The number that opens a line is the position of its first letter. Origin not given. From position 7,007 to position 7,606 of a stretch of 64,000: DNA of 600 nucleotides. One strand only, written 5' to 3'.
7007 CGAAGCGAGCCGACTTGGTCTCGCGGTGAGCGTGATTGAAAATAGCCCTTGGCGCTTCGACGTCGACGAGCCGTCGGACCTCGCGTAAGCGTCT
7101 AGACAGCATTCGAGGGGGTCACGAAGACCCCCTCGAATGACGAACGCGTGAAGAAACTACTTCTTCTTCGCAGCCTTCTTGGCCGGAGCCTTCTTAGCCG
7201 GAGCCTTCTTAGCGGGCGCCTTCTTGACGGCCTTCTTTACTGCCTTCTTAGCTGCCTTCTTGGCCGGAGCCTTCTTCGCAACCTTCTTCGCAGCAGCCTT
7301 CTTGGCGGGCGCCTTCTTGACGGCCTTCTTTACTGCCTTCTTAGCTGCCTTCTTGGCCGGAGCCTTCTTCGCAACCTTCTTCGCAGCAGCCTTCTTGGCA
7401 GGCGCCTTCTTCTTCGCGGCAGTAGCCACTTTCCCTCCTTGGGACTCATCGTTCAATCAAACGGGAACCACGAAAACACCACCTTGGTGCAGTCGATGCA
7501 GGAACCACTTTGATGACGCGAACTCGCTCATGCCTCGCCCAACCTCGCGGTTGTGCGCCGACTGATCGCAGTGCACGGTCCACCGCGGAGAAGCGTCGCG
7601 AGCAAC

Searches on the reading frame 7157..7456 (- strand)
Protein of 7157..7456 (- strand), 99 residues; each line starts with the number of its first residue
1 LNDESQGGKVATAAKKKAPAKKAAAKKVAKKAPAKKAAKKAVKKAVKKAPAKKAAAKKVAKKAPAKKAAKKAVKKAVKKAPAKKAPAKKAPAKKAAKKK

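Call 16: search_protein_families(library=padloc, proteins=[window:7157-7456:-], max_evalue=0.01)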
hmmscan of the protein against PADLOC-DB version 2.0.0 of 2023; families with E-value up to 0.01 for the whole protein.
window:7157-7456:- (99 aa): 0 families

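Call 17: search_protein_families(library=ncbifam, proteins=[window:7157-7456:-], max_evalue=0.01)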
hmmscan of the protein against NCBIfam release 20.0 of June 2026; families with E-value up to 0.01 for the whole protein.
window:7157-7456:- (99 aa): 1 family
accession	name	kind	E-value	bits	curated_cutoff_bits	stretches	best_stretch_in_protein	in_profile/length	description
NF038053.1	hist_H1_lk_Burk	equivalog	6.2e-05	23.3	80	1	13-98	55-142/195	histone H1-like DNA-binding protein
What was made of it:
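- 7157..7456 (-): Lys/Ala-rich histone-H1-like protein gene (hlp, AKKA repeats). It is the conserved left-hand synteny anchor of the ATPase. Deeper lineages have HU with a basic tail at this position. NCBIfam histone H1-like, weak (call 17).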
